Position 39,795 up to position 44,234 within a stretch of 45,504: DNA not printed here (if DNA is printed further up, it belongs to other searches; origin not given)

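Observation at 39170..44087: A 1380-aa fusion of two GT-C glycosyltransferase modules with a propeller-like insertion, paired with a divergent polyprenyl-phosphate sugar synthase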

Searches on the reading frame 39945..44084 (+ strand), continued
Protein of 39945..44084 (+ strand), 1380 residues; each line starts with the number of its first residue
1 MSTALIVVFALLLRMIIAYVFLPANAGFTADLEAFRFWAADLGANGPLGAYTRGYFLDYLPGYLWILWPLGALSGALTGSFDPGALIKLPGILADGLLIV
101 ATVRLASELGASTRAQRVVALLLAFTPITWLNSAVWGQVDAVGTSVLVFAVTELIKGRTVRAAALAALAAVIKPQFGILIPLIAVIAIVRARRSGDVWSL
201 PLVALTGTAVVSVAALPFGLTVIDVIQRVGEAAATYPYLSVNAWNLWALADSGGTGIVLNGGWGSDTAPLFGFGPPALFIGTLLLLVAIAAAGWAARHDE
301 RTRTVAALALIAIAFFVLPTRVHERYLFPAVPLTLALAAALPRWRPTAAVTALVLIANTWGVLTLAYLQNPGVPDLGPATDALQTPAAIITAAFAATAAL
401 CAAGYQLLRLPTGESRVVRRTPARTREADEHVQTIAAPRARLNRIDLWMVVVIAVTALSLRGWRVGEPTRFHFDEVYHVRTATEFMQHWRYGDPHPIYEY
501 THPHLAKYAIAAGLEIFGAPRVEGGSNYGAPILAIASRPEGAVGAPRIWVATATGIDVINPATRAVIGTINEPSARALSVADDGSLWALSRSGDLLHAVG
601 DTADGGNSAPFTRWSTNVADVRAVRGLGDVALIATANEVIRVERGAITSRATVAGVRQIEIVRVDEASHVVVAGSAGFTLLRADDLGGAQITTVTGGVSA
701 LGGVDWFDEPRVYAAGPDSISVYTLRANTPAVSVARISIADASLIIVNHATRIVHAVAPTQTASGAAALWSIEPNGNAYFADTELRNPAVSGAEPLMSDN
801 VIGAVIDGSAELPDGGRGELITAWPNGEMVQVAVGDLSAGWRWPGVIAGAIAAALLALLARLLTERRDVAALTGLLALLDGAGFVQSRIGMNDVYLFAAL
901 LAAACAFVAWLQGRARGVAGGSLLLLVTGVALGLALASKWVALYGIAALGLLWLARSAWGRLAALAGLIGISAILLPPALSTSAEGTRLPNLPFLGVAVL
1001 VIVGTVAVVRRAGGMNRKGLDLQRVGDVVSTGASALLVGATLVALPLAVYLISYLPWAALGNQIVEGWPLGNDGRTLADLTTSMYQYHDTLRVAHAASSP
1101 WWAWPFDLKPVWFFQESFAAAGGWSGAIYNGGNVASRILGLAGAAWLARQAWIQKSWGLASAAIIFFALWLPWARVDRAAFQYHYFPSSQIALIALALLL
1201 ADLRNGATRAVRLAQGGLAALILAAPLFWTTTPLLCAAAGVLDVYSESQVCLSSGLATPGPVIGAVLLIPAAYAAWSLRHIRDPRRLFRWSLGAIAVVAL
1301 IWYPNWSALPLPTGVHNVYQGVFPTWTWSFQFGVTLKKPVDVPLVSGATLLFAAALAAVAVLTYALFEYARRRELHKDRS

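Call 42: find_related_loci(query=A3, collection=genome_contigs, flank=10000)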
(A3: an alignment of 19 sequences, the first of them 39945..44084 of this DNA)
Query A3 (1380 aa) in genome_contigs; peptide patterns used: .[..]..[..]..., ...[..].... (x = any residue, [..] = any of these).
599 stretches matched a pattern (row limit reached: there are more); 486 encode a relative of the query (tblastn E <= 1e-3); the best 80 are kept; 79 distinct loci.
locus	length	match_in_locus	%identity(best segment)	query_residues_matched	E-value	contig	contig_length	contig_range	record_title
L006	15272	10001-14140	95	1-1380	0e+0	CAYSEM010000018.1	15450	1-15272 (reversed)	MAG TPA_asm: uncultured Chloroflexota bacterium isolate SRP193358_co1_546 genome assembly, contig: NODE_10200_length_154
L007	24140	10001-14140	95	1-1380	0e+0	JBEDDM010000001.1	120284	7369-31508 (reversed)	MAG: Chloroflexota bacterium isolate NASQAN2014_185_A_bin.71 scaffold_000008, whole genome shotgun sequence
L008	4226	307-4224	97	1-1306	0e+0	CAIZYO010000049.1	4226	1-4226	MAG: uncultured Chloroflexi bacterium isolate Loc090519-8-7m_bin-0729 genome assembly, contig: bin-0729:049/220, whole g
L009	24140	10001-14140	82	1-1380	0e+0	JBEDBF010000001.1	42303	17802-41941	MAG: Chloroflexota bacterium isolate NASQAN2014_035_F_bin.19 scaffold_7, whole genome shotgun sequence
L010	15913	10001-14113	64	2-1380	0e+0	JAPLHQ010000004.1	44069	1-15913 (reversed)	MAG: Chloroflexota bacterium isolate LacPavin_0818_WC40_MAG_63_15 LacPavin_0818_WC40_scaffold_83717, whole genome shotgu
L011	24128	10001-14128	55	4-1380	0e+0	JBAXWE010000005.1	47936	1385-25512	MAG: bacterium isolate ELA705 MAG705_5, whole genome shotgun sequence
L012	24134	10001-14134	54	2-1380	0e+0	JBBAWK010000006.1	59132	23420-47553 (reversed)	MAG: Candidatus Limnocylindrus sp. isolate EUL_347 ctg6-EUL_347, whole genome shotgun sequence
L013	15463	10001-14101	54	4-1380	0e+0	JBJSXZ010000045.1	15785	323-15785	MAG: Candidatus Limnocylindrus sp. isolate samp_4435_concoct_2059 samp_4435_588785, whole genome shotgun sequence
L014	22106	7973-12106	55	2-1380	0e+0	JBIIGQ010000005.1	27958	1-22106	MAG: Candidatus Limnocylindrus sp. isolate ME2001-07-16D8pf_3300042503_group1_bin21 Rohwer_bin1231_scaffold_926_c1, whol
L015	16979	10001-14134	55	2-1380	0e+0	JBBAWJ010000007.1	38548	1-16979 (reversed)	MAG: Candidatus Limnocylindrus sp. isolate EUL_346 ctg7-EUL_346, whole genome shotgun sequence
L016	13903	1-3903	55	79-1380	0e+0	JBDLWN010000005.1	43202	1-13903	MAG: Chloroflexota bacterium isolate lowercolorado_2019_sw_WHONDRS-S19S_0063_B_bin.10 scaffold_272116, whole genome shot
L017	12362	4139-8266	55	4-1380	0e+0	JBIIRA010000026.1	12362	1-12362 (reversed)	MAG: Candidatus Limnocylindrus sp. isolate ME2003-07-23pf_3300044630_group2_bin81 Rohwer_bin1234_scaffold_4875_c1, whole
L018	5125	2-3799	55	114-1380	0e+0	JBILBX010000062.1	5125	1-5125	MAG: Candidatus Limnocylindrus sp. isolate ME2016-06-08_3300042307_group7_bin4 Rohwer_bin1242_scaffold_12891_c1, whole g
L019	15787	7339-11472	55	2-1380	0e+0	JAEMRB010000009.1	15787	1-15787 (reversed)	MAG: Chloroflexota bacterium isolate SupBloom_Metag_048 NODE_2270_length_15787_cov_16.345983, whole genome shotgun seque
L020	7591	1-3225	54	305-1380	0e+0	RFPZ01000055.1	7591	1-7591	MAG: Candidatus Aquidulcis frankliniae isolate WB4_1_0576 contig_100_54, whole genome shotgun sequence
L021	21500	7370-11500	54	2-1380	0e+0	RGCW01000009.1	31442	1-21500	MAG: Candidatus Aquidulcis sp. isolate WB6_2A_267 contig_100_8, whole genome shotgun sequence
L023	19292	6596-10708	63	2-1380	0e+0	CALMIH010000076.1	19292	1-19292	MAG TPA_asm: uncultured Chloroflexi bacterium isolate SRR6158312_bin.64_CONCOCT_v1.1_MAG genome assembly, contig: ERZ174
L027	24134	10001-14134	55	2-1380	0e+0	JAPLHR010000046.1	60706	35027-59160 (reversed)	MAG: Chloroflexota bacterium isolate LacPavin_0818_WC45_MAG_64_15 LacPavin_0818_WC45_scaffold_512957, whole genome shotg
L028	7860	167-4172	56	2-1380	0e+0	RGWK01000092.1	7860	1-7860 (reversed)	MAG: Gammaproteobacteria bacterium isolate WB9_1A_092 contig_100_91, whole genome shotgun sequence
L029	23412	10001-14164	69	1-1380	0e+0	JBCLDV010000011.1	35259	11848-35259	Candidatus Limnocylindrus sp. isolate SLM_LV1_0208-K18 Node_11_length_35259_cov_89.029771, whole genome shotgun sequence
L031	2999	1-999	96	1048-1380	0e+0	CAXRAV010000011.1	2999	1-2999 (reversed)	MAG: Candidatus Limnocylindrus sp. isolate CJ01B_2.76 genome assembly, contig: k141_844969, whole genome shotgun sequenc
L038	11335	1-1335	54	941-1380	7e-112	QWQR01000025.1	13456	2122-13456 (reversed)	MAG: Chloroflexi bacterium isolate RE-chloro-G1 RE-G1-c25, whole genome shotgun sequence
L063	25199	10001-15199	35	5-1380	1e-72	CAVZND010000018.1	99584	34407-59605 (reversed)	MAG: uncultured Chloroflexia bacterium isolate MFD02242.bin.2.217 genome assembly, contig: contig_55472, whole genome sh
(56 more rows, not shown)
